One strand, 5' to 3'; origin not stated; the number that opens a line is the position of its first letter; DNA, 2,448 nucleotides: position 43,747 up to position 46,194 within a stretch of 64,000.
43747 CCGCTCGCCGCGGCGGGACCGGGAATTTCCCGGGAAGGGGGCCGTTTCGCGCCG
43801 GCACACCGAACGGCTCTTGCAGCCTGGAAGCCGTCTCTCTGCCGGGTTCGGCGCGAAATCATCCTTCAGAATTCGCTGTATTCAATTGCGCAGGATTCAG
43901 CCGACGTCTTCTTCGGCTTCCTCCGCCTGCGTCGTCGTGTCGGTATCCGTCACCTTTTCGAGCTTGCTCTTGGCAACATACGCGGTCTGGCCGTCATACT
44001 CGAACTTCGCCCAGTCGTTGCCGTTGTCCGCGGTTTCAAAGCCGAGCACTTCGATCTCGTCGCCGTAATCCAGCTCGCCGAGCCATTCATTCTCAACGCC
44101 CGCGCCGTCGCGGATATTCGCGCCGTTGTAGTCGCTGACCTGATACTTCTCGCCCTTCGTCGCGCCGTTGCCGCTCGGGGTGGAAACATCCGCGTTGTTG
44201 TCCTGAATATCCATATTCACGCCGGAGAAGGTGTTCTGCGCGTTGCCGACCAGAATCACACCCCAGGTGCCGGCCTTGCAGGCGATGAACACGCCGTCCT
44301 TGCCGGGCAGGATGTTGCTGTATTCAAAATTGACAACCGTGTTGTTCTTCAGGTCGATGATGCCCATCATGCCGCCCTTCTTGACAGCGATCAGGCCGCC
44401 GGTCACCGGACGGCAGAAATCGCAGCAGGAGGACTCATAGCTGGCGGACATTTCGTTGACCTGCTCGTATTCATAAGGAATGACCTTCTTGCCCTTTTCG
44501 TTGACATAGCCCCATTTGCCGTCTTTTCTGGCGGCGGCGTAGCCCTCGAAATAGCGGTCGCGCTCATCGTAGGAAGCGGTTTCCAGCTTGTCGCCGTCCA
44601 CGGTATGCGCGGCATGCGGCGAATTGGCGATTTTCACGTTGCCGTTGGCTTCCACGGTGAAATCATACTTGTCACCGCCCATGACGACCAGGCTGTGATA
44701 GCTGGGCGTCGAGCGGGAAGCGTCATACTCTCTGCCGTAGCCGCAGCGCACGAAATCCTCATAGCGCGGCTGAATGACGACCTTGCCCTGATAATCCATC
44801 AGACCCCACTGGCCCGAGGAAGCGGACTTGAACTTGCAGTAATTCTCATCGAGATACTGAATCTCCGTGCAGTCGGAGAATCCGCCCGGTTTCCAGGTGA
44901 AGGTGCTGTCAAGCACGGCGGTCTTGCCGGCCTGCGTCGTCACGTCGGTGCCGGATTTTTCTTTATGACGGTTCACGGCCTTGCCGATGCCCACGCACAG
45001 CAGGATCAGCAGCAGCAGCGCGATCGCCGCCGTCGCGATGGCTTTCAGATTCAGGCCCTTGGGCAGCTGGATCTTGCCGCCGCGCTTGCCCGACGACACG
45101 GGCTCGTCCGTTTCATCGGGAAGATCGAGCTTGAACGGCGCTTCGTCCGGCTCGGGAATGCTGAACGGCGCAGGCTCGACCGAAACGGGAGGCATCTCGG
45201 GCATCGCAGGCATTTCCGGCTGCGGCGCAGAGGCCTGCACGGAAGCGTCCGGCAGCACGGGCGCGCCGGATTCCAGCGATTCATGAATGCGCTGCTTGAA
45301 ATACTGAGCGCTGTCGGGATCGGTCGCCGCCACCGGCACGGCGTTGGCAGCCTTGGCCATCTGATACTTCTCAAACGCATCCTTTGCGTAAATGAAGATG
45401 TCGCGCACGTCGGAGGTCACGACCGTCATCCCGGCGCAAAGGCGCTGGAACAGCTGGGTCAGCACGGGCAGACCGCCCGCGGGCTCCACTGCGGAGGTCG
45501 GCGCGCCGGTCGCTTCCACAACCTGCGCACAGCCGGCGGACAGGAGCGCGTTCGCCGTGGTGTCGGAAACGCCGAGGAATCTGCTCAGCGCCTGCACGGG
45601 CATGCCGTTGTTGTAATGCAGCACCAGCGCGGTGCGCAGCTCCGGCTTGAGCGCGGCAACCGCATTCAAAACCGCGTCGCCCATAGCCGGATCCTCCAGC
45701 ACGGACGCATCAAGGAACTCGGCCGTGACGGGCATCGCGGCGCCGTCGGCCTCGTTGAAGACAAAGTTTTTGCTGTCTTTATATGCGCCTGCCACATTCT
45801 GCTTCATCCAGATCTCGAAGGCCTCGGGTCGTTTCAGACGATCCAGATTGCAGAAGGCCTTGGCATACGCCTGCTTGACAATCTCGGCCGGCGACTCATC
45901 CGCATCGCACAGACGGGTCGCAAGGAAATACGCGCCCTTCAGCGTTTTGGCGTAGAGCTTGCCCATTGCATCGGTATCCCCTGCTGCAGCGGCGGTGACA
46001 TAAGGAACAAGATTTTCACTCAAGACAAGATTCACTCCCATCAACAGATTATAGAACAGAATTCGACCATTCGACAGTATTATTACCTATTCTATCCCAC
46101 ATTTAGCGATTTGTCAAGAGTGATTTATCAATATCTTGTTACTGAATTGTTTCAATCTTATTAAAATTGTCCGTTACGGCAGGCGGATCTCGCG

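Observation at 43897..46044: Membrane-tethered sigma-like sensor: ECF-sigma domain fused via a TM helix to WG repeats and an SH3b domain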

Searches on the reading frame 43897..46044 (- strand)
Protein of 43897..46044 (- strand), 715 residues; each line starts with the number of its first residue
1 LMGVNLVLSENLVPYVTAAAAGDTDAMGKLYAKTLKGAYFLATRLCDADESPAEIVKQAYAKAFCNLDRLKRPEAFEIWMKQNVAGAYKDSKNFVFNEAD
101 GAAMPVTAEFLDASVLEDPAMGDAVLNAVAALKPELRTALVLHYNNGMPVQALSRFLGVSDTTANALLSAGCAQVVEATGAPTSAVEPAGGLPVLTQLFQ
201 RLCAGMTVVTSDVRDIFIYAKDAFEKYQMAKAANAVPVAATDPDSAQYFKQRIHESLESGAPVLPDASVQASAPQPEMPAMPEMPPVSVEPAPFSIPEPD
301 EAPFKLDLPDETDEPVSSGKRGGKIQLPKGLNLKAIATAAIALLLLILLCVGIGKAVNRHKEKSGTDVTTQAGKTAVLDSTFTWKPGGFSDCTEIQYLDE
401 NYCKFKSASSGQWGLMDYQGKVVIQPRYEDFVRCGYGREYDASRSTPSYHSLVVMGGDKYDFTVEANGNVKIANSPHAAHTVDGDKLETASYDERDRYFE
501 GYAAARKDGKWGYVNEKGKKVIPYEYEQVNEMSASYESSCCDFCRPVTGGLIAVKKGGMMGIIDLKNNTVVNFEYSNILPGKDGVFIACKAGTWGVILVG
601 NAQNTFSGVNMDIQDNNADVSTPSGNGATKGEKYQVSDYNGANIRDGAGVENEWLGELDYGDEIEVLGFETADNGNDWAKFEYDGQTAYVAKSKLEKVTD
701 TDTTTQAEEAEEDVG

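Call 3: search_protein_families(library=pfam, proteins=[window:43897-46044:-], max_evalue=10)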
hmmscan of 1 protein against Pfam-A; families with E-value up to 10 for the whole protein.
window:43897-46044:- (715 aa): 6 families
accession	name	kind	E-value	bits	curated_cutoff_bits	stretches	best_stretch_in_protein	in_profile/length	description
PF14903.11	WG_beta_rep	-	1.8e-20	73.1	25.6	5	511-529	1-19/35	WG containing repeat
PF08239.17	SH3_3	-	5.7e-08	33.3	27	1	641-693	2-51/54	Bacterial SH3 domain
PF08281.18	Sigma70_r4_2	-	3.9e-07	30.1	25.7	1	124-173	3-52/54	Sigma-70, region 4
PF13384.12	HTH_23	-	0.058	13.7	24.6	1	136-167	6-37/50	Homeodomain-like domain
PF06347.19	SH3_4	-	0.12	12.6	24.1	1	675-695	33-54/56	Bacterial SH3 domain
PF04545.22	Sigma70_r4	-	0.12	12.3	24.1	1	129-171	2-44/50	Sigma-70, region 4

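Call 4: search_protein_families(library=ncbifam, proteins=[window:43897-46044:-], max_evalue=10)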
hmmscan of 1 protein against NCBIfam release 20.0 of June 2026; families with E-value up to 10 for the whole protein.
window:43897-46044:- (715 aa): 28 families (the best 25 are shown)
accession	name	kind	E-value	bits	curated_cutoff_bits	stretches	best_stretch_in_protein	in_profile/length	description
TIGR02954.1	Sig70_famx3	hypoth_equivalog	1.8e-11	44.1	188.5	1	14-175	5-163/170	RNA polymerase sigma-70 factor, TIGR02954 family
TIGR02983.1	SigE-fam_strep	subfamily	4.1e-10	39.8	141.55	1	28-177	9-156/162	SigE family RNA polymerase sigma factor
NF004113.0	PRK05602.1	equivalog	2.8e-07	30.4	208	1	16-171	36-193/211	RNA polymerase sigma factor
NF040677.1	wall_bind_EntC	exception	3.2e-06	26.2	770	1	639-691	90-138/422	cell wall-binding protein EntC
NF040670.1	wall_bind_EntA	exception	4.1e-06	26.4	560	1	598-692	56-138/291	cell wall-binding protein EntA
NF009171.0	PRK12518.1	equivalog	2.6e-05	24.1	208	1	16-164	18-169/191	RNA polymerase sigma factor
NF007216.0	PRK09638.1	equivalog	2.7e-05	24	194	1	16-175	9-170/180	RNA polymerase sigma factor SigY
NF040675.1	wall_bind_EntD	exception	3.4e-05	23.2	590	1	601-692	59-138/310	cell wall-binding protein EntD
NF007225.0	PRK09643.1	equivalog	6.4e-05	22.7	190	1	17-173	19-176/204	RNA polymerase sigma factor SigM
NF040676.1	wall_bind_EntB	exception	0.00092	17.8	780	1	640-705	90-151/490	cell wall-binding protein EntB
NF007229.0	PRK09647.1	equivalog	0.0015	17.9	265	1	37-175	56-198/220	RNA polymerase sigma factor SigE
TIGR02937.1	sigma70-ECF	superfamily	0.0017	18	42.9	1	26-169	2-155/165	sigma-70 family RNA polymerase sigma factor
NF007223.0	PRK09641.1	equivalog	0.0026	17.6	209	1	16-80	9-73/187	RNA polymerase sigma factor SigW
NF009195.0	PRK12543.1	subfamily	0.0028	17.2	197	1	12-81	7-76/192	RNA polymerase sigma factor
NF008888.0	PRK11922.1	equivalog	0.0034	17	204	1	16-84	21-89/231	RNA polymerase sigma factor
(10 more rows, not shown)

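Call 6: find_homologous_proteins(query=window:43897-46044:-, max_evalue=0.001)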
Query window:43897-46044:- (715 aa): 192 proteins with E <= 0.001 among 8000 candidates; the best 120 are listed.
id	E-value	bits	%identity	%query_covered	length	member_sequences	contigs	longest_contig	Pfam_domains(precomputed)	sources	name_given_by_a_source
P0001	0.0e+0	1510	93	99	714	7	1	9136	PF08281.19,PF14903.12,PF08239.18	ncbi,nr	ncbi:MAG: WG repeat-containing protein [Clostridia bacterium]|nr:WG repeat-containing protein [Clost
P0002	0.0e+0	1383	84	100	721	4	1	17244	PF08281.19,PF14903.12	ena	-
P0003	0.0e+0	1273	79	98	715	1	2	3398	PF08281.19,PF14903.12,PF08239.18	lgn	-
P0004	1.5e-197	676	48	96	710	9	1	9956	PF08281.19,PF14903.12,PF08239.18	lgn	-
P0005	4.3e-197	675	49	97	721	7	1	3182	PF08281.19,PF14903.12,PF08239.18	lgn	-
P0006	2.2e-194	666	47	97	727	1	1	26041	PF08281.19,PF14903.12,PF08239.18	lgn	-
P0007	2.7e-194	665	47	97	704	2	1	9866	PF08281.19,PF14903.12,PF08239.18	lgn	-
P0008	1.6e-193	663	47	97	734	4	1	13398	PF08281.19,PF14903.12,PF08239.18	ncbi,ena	-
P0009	6.9e-193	661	47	97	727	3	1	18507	PF08281.19,PF14903.12,PF08239.18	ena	-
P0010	1.3e-191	657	47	97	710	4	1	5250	PF08281.19,PF14903.12,PF08239.18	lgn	-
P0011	2.0e-191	656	48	97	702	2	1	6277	PF08281.19,PF14903.12,PF08239.18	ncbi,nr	ncbi:MAG: WG repeat-containing protein [Clostridia bacterium]|nr:WG repeat-containing protein [Clost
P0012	4.9e-191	655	46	97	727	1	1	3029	PF08281.19,PF14903.12,PF08239.18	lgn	-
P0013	8.7e-191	654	48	96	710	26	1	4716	PF08281.19,PF14903.12,PF08239.18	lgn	-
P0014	1.1e-190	654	46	97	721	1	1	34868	PF13384.13,PF08281.19,PF14903.12,PF08239.18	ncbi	-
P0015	1.9e-190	653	47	97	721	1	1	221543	PF08281.19,PF14903.12,PF08239.18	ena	-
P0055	9.7e-185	634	45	97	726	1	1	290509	PF08281.19,PF14903.12,PF08239.18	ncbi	-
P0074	2.8e-183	629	45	97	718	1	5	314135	PF08281.19,PF14903.12,PF08239.18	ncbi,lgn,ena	-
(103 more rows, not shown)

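Call 7: search_solved_structures(query=window:43897-46044:-, max_evalue=1, show_alignments=3)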
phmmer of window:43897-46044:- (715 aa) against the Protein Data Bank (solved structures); distinct sequences matched with E-value up to 1: 8.
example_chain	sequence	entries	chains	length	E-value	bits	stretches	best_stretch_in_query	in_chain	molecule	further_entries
2kq8_A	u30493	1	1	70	0.0012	20.4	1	640-698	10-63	Cell wall hydrolase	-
9ovi_A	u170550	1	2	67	0.032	15.7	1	642-695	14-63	Conserved domain protein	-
2kt8_A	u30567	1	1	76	0.079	14.4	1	640-700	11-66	Probable surface protein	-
9m9d_F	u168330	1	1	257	0.099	14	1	33-171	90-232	ECF RNA polymerase sigma factor SigE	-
9m98_F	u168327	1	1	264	0.11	14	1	33-171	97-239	ECF RNA polymerase sigma factor SigE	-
9m9e_F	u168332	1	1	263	0.11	13.9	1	33-171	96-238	ECF RNA polymerase sigma factor SigE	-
5xe7_A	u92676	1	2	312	0.29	12.5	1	124-205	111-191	ECF RNA polymerase sigma factor SigJ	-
2map_A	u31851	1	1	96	0.92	10.8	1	18-93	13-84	RNA polymerase sigma factor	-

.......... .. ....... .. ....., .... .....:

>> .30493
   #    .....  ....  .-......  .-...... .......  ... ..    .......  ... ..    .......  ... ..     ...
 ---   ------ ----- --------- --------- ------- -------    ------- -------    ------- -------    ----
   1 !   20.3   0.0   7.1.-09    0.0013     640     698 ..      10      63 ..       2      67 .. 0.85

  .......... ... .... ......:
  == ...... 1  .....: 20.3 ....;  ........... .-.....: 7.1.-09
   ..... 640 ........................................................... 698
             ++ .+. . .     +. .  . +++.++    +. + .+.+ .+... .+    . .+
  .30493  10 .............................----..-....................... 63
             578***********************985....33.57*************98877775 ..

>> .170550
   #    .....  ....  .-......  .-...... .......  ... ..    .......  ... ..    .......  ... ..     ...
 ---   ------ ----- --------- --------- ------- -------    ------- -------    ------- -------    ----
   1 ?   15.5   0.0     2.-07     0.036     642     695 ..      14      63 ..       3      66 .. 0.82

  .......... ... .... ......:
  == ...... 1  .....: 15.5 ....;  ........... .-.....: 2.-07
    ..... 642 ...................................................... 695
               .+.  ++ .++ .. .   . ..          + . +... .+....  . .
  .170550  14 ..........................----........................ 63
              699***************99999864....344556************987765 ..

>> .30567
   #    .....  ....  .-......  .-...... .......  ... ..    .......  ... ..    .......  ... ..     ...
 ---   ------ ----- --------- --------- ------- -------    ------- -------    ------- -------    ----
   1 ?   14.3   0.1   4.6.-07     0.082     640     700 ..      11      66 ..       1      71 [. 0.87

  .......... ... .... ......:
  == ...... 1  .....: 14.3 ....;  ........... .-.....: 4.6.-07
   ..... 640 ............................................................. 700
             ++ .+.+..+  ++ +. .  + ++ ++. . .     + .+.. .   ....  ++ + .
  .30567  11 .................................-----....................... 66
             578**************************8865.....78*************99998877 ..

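Call 10: find_encoding_contigs(protein=P0074, flank=8000, max_places=2)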
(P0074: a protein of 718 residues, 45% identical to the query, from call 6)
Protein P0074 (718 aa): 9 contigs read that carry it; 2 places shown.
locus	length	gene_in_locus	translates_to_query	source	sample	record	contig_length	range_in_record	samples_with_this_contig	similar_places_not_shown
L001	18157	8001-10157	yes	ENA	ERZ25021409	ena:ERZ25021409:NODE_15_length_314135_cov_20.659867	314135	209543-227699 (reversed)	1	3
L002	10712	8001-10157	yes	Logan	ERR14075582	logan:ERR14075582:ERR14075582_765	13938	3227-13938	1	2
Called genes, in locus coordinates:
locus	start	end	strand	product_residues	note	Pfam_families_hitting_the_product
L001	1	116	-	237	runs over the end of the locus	PF04542:Sigma70_r2, PF04545:Sigma70_r4, PF01381:HTH_3 (weak)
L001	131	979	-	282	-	PF03419:Peptidase_U4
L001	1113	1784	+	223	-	PF02811:PHP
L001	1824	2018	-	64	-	-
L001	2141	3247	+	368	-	PF00248:Aldo_ket_red, PF13237:Fer4_10 (faint), PF13183:Fer4_8 (weak), PF13187:Fer4_9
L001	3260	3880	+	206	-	PF00657:Lipase_GDSL, PF13472:Lipase_GDSL_2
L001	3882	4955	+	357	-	PF13303:PTS_EIIC_2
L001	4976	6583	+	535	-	-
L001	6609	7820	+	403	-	PF01098:FTSW_RODA_SPOVE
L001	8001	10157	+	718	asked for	PF08281:Sigma70_r4_2 (weak), PF14903:WG_beta_rep (faint), PF08239:SH3_3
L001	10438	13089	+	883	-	PF01411:tRNA-synt_2c, PF07973:tRNA_SAD, PF02272:DHHA1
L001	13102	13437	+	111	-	PF11969:DcpS_C, PF01230:HIT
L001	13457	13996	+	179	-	PF00156:Pribosyltran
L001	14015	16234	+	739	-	PF03772:Competence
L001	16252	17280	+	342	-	PF06144:DNA_pol3_delta, PF21694:DNA_pol3_delta_C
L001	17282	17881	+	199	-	PF13331:DUF4093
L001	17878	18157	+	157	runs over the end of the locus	PF02542:YgbB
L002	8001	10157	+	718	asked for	PF08281:Sigma70_r4_2 (weak), PF14903:WG_beta_rep (faint), PF08239:SH3_3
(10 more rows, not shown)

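Call 11: find_encoding_contigs(protein=P0055, flank=8000, max_places=2)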
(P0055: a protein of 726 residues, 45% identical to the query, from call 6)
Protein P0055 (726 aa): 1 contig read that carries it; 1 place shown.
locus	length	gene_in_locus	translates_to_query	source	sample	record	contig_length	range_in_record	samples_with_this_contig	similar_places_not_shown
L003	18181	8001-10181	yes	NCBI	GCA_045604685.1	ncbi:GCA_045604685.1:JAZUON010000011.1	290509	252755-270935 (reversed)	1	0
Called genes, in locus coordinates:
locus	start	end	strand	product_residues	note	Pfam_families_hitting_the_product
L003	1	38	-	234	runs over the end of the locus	PF04542:Sigma70_r2, PF04545:Sigma70_r4, PF01381:HTH_3 (weak)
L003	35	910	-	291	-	PF03419:Peptidase_U4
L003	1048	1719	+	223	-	PF02811:PHP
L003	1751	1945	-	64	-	-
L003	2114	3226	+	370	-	PF00248:Aldo_ket_red, PF13237:Fer4_10 (faint), PF13183:Fer4_8 (weak), PF13187:Fer4_9, PF13534:Fer4_17 (weak)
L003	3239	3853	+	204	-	PF00657:Lipase_GDSL, PF13472:Lipase_GDSL_2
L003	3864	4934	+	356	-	PF13303:PTS_EIIC_2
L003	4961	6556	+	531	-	-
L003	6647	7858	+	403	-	PF01098:FTSW_RODA_SPOVE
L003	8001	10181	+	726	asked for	PF08281:Sigma70_r4_2, PF14903:WG_beta_rep (faint), PF08239:SH3_3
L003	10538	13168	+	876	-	PF01411:tRNA-synt_2c, PF07973:tRNA_SAD, PF02272:DHHA1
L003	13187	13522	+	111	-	PF11969:DcpS_C, PF01230:HIT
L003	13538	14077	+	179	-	PF00156:Pribosyltran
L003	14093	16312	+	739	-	PF03772:Competence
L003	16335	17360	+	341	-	PF06144:DNA_pol3_delta, PF21694:DNA_pol3_delta_C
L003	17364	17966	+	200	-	PF13331:DUF4093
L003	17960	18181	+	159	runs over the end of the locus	PF02542:YgbB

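Call 12: find_related_loci(query=A1, collection=genome_contigs, flank=6000)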
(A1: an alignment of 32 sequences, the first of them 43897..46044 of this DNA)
Query A1 (715 aa) in genome_contigs; peptide patterns used: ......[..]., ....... (x = any residue, [..] = any of these).
171 stretches matched a pattern; 87 encode a relative of the query (tblastn E <= 1e-3); the best 80 are kept; 74 distinct loci.
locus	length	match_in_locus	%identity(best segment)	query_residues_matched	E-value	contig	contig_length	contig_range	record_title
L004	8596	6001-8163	93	1-715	0e+0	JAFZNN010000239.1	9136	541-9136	MAG: Clostridia bacterium isolate RGIG7928 Water_buffalos_Rumen-1__c1014342, whole genome shotgun sequence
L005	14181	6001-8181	47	6-696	0e+0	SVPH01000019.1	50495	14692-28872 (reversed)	MAG: Oscillospiraceae bacterium isolate SIG586 NODE_15688_length_50495_cov_1.890565, whole genome shotgun sequence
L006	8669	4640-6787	48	1-696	0e+0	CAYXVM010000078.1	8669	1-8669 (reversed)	MAG TPA_asm: uncultured Clostridium sp. isolate binchicken_co370_231 genome assembly, contig: NODE_7279_length_8669_cov_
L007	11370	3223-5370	47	8-697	0e+0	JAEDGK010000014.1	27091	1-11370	MAG: Clostridiaceae bacterium isolate MAG108 NODE_1197_length_27091_cov_6.300932, whole genome shotgun sequence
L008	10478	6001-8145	48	1-696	0e+0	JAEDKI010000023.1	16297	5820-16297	MAG: Clostridiaceae bacterium isolate MAG210 NODE_2492_length_16297_cov_6.005664, whole genome shotgun sequence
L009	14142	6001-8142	47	1-697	0e+0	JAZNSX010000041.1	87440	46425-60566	MAG: Acutalibacteraceae bacterium isolate T1900044805_TS20190271.MAGScoT_cleanbin_000023 SGB_2753_k141_2327585, whole ge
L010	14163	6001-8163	46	1-697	0e+0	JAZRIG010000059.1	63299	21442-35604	MAG: Acutalibacteraceae bacterium isolate T1900045476_YK20190170.MAGScoT_cleanbin_000049 SGB_7272_k141_2516970, whole ge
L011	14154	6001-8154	46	6-697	0e+0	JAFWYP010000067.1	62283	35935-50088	MAG: Clostridia bacterium isolate RGIG6189 Sheep_Rectum-1__c1090133, whole genome shotgun sequence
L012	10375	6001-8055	47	8-696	0e+0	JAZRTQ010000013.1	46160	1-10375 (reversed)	MAG: Acutalibacteraceae bacterium isolate T1900045340_YK20190030.MAGScoT_cleanbin_000007 SGB_6650_k141_1491727, whole ge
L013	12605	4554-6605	47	8-696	0e+0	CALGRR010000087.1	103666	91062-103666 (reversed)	MAG TPA_asm: uncultured Clostridia bacterium isolate SRR6425758_bin.124_CONCOCT_v1.1_MAG genome assembly, contig: ERZ176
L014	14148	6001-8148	46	6-700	0e+0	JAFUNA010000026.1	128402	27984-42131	MAG: Clostridia bacterium isolate RGIG4643 Roe_deer_Rectum-4__c3157, whole genome shotgun sequence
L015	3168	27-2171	46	1-697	0e+0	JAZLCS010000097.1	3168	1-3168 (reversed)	MAG: Acutalibacteraceae bacterium isolate T1900045046_TC20190039.MAGScoT_cleanbin_000049 SGB_4506_k141_374248, whole gen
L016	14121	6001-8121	47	8-697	0e+0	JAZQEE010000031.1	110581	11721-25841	MAG: Acutalibacteraceae bacterium isolate T1900044635_TS20190101.MAGScoT_cleanbin_000019 SGB_1129_k141_264996, whole gen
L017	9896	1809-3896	47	8-697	0e+0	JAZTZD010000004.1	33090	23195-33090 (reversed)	MAG: Acutalibacteraceae bacterium isolate T1900045324_YK20190013.MAGScoT_cleanbin_000044 SGB_6418_k141_1851878, whole ge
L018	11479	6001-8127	45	2-697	0e+0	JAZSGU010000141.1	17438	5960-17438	MAG: Acutalibacteraceae bacterium isolate T1900044577_TS20190043.MAGScoT_cleanbin_000019 SGB_514_k141_803835, whole geno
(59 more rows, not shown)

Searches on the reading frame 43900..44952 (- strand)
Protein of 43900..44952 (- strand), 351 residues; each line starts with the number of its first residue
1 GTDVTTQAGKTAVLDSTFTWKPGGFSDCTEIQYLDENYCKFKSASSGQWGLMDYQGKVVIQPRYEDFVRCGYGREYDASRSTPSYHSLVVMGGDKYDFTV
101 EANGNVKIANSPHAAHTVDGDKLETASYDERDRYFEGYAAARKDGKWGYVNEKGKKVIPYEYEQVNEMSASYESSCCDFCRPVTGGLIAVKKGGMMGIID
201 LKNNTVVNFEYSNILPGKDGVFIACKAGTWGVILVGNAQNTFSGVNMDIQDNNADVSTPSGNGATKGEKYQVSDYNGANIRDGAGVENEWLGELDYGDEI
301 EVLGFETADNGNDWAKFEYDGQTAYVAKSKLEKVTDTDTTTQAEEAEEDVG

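Call 54: predict_structure(alignment_id=A5)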
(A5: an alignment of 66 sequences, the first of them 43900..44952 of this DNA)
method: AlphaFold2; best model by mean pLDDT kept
length: 351 residues; sequences in the alignment: 66
mean_pLDDT: 81.6   pTM: 0.64
mean pLDDT of the five models: 81.6, 81.2, 79.9, 77.3, 69.8
residues with pLDDT >= 90: 179; 70-90: 93; 50-70: 41; < 50: 38
segments of 3 or more residues with pLDDT < 50: 1-14, 253-266, 338-345
pLDDT, mean of each block of 10 residues (from residue 1): 37 66 94 91 94 92 92 66 80 90 86 76 69 82 90 90 78 61 89 96 95 91 96 94 88 42 56 94 94 94 91 93 93 72 47 45
secondary structure, 60 per line:
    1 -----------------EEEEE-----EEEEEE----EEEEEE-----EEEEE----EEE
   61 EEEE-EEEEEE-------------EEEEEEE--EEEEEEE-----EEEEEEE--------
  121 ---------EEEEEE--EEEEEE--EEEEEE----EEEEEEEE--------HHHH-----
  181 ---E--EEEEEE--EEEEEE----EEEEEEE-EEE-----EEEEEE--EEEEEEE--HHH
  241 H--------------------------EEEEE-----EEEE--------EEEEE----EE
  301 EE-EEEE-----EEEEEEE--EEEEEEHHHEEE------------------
elements in order: E18-22 E28-33 E38-43 E49-53 E58-64 E66-71 E85-91 E94-100 E106-112 E130-135 E138-143 E146-151 E156-163 H172-175 E187-192 E195-200 E205-211 E213-215 E221-226 E229-235 H238-241 E268-272 E278-281 E290-294 E299-302 E304-307 E313-319 E322-327 E331-333

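Call 57: fold_search(model_id=the predicted structure, library=pdb)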
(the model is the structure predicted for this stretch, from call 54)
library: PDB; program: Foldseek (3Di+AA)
matches with E <= 10: 949; with E <= 0.001: 22
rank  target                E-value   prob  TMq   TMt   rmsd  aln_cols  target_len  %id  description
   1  7d4i_AF               3.4e-05  0.96  0.20  0.15  22.8       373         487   13  Cryo-EM structure of 90S small ribosomal precursors complex with the DEAH-box RNA helicase Dhr1 (State F) (released 2021-10-06)
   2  9a7d_A                1.3e-04  0.98  0.18  0.13  28.9       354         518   13  Integrative model of YRVJ-YACD by crosslinking MS and deep learning (released 2024-09-18)
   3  7z6e_D                3.0e-04  0.98  0.24  0.18  11.2       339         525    8  Structure of the C1-PH-CNH regulatory module of MRCK1 (released 2023-02-22)
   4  6rxy_UG               3.3e-04  0.99  0.21  0.17  11.6       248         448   13  Cryo-EM structure of the 90S pre-ribosome (Kre33-Noc4) from Chaetomium thermophilum, state a (released 2019-08-14)
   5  1q7f_B                4.1e-04  0.94  0.18  0.21  11.4       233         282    9  Brain Tumor NHL domain (released 2003-10-21)
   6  8f5o_C                4.3e-04  0.87  0.18  0.07  24.4       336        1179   12  Structure of Leishmania tarentolae IFT-A (state 1) (released 2022-12-21)
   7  6qnp_C                5.1e-04  0.80  0.19  0.19  23.4       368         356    8  CLATHRIN HEAVY CHAIN N-TERMINAL DOMAIN BOUND TO GTSE1 LIDL MOTIF (released 2019-08-28)
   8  7b9v_J                5.4e-04  0.94  0.21  0.20  16.3       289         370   10  Yeast C complex spliceosome at 2.8 Angstrom resolution with Prp18/Slu7 bound (released 2021-03-10)
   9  5wlc_LH               5.6e-04  0.66  0.15  0.07  22.4       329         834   11  The complete structure of the small subunit processome (released 2017-09-27)
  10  8z9m_B                6.6e-04  0.97  0.21  0.09  13.3       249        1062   11  Cryo-EM structure of dimeric WDR11-FAM91A1 complex (released 2024-08-14)
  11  2z2o_A                6.6e-04  0.75  0.17  0.19  22.6       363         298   10  Crystal Structure of apo virginiamycin B lyase from Staphylococcus aureus (released 2007-06-19)
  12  8z9m_D                7.0e-04  0.98  0.22  0.09  11.6       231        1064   12  Cryo-EM structure of dimeric WDR11-FAM91A1 complex (released 2024-08-14)
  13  1c9i_B                7.0e-04  0.82  0.20  0.20  23.2       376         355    9  PEPTIDE-IN-GROOVE INTERACTIONS LINK TARGET PROTEINS TO THE B-PROPELLER OF CLATHRIN (released 2000-02-07)
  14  2z2n                  7.0e-04  0.77  0.17  0.20  22.0       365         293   11  Crystal Structure of selenomethionine substituted virginiamycin B lyase from Staphylococcus aureus (released 2007-06-19)
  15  6qnp_A                7.0e-04  0.77  0.20  0.20  23.6       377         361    8  CLATHRIN HEAVY CHAIN N-TERMINAL DOMAIN BOUND TO GTSE1 LIDL MOTIF (released 2019-08-28)
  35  9ovi_A                1.8e-03  1.00  0.16  0.79   2.2        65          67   35  Crystal Structure of SH3-like_bac-type domain (79-145) of Conserved domain protein GBAA_2967 from Bacillus anthracis A (released 2025-06-11)
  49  2kt8_MODEL_1_A        2.4e-03  1.00  0.17  0.69   3.8        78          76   26  Solution NMR structure of the CPE1231(468-535) protein from Clostridium perfringens, Northeast Structural Geno (released 2010-02-02)
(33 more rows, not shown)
